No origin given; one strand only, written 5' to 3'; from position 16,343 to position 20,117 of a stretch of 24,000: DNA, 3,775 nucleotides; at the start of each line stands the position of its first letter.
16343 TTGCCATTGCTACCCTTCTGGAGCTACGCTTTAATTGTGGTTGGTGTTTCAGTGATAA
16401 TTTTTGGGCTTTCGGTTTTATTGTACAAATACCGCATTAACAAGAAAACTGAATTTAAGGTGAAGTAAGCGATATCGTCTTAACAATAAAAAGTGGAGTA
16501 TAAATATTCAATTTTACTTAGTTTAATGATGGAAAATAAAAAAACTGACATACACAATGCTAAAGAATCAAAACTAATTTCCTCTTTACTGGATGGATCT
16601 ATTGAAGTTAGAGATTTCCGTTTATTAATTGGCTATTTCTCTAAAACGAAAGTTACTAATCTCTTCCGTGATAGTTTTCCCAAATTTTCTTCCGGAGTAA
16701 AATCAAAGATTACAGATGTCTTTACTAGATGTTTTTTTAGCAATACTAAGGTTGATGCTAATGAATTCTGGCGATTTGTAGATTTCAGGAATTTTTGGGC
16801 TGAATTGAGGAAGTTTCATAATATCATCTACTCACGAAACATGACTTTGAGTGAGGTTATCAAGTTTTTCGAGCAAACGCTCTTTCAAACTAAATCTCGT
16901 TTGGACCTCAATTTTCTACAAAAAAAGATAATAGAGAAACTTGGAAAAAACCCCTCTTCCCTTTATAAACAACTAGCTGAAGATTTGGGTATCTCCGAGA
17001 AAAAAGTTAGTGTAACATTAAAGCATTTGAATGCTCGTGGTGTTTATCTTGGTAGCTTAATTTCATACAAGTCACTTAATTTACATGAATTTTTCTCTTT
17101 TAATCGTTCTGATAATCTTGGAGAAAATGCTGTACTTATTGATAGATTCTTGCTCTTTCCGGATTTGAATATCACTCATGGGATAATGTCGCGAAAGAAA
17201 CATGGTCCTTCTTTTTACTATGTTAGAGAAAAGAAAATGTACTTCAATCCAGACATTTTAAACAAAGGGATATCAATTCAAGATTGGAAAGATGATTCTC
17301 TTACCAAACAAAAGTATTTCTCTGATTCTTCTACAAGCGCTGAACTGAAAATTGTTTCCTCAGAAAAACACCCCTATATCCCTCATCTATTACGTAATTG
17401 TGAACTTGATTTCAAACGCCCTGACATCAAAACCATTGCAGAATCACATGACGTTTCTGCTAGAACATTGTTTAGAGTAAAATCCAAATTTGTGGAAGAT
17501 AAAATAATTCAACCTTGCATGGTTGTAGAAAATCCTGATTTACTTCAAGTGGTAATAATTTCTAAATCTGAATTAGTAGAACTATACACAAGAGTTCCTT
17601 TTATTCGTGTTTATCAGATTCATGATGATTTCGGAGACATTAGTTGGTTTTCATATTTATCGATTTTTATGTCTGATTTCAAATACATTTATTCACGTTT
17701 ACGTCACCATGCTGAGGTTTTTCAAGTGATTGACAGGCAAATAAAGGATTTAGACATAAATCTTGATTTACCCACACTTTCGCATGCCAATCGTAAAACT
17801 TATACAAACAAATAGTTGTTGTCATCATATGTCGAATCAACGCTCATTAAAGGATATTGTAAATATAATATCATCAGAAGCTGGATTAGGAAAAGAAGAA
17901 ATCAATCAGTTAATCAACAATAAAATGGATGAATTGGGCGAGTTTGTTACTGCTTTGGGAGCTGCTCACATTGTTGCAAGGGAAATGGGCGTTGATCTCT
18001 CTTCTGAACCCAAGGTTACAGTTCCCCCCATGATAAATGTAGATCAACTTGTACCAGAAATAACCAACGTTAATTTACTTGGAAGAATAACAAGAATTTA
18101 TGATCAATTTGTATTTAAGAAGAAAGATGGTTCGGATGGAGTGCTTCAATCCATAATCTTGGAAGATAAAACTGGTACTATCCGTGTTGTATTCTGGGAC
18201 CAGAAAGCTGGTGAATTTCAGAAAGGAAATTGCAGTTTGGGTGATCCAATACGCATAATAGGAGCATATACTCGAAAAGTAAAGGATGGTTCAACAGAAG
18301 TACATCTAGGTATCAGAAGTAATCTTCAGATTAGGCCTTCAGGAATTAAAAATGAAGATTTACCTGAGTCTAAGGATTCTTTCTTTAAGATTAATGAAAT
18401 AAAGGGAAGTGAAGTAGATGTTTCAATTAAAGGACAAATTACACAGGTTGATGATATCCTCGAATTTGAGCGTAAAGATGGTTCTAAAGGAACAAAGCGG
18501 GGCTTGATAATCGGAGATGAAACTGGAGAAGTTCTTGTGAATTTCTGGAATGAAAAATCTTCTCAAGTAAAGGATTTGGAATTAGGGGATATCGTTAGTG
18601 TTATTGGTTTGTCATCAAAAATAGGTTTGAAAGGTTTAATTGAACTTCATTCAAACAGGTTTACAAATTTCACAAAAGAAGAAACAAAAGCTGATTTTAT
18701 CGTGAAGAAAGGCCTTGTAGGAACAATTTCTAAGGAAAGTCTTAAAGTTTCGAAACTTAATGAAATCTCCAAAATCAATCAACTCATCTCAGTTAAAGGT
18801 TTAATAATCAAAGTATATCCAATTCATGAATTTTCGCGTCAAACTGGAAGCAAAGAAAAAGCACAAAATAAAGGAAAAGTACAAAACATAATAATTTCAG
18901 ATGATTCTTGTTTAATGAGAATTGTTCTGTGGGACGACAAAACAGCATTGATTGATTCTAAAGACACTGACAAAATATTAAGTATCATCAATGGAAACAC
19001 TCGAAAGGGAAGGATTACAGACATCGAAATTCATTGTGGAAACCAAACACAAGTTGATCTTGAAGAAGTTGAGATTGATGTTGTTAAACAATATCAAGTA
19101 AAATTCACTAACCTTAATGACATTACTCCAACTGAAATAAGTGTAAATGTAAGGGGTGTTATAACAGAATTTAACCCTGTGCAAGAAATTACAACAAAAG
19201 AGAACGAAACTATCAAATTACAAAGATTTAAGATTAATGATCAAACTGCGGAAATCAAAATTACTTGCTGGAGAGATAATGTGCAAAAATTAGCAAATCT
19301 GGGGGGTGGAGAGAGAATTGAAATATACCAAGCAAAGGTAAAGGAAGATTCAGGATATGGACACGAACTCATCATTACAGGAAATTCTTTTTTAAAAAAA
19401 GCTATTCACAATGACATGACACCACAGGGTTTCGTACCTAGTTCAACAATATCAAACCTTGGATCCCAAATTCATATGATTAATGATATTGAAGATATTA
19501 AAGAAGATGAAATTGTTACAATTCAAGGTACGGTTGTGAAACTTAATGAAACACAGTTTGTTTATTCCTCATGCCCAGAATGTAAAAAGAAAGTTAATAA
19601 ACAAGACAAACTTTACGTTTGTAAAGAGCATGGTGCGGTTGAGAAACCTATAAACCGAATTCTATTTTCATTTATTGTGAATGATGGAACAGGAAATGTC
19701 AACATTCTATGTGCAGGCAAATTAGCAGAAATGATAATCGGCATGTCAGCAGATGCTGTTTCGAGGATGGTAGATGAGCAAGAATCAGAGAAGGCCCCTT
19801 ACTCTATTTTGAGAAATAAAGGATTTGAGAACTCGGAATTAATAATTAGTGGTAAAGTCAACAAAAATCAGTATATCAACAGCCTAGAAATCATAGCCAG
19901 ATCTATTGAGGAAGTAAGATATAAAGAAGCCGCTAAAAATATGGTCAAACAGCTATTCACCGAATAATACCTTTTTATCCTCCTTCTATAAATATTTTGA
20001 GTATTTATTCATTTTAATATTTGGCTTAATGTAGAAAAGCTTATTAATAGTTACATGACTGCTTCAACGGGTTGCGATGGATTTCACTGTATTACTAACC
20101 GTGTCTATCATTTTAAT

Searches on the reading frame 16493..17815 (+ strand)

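Call 7: search_protein_families(library=pfam, proteins=[window:16493-17815:+], max_evalue=0.01)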
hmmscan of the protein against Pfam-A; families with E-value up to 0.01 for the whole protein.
window:16493-17815:+ (440 aa): 3 families
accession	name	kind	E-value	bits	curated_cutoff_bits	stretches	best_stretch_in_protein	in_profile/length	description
PF13384.12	HTH_23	-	0.00041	20.5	24.6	0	158-184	20-46/50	Homeodomain-like domain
PF13412.12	HTH_24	-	0.0012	18.8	21.9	1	143-184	5-46/48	Winged helix-turn-helix DNA-binding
PF22451.2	NirdL-like_HTH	-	0.0034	17.4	27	1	158-184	19-45/47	Siroheme decarboxylase NirDL-like HTH domain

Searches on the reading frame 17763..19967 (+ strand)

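Call 7: search_protein_families(library=pfam, proteins=[window:17763-19967:+], max_evalue=0.01)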
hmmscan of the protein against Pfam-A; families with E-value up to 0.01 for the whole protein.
window:17763-19967:+ (734 aa): 8 families
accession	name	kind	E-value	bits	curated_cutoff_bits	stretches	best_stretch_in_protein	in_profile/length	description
PF01336.31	tRNA_anti-codon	-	2.4e-22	79.1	27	3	104-180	2-67/75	OB-fold nucleic acid binding domain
PF17244.8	CDC24_OB3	-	2.3e-19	70.5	25.4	3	96-171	2-76/216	Cell division control protein 24, OB domain 3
PF08646.16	Rep_fac-A_C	-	1.5e-15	57.6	28.5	1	586-726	3-145/146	Replication factor-A C terminal domain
PF16900.11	REPA_OB_2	-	1.8e-13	50.7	27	1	458-530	10-83/98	Replication protein A OB domain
PF09999.14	DUF2240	-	4.6e-06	26.8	22.3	1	25-81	83-139/144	Uncharacterized protein conserved in archaea (DUF2240)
PF21669.3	SHLD2_OB1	-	1.1e-05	25.6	26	0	442-536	2-101/138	Shieldin complex subunit 2, first OB fold domain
PF13742.12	tRNA_anti_2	-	0.005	17.5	27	0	484-521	36-74/95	OB-fold nucleic acid binding domain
PF11325.14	DUF3127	-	0.0054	17.4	27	0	222-280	2-62/85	Domain of unknown function (DUF3127)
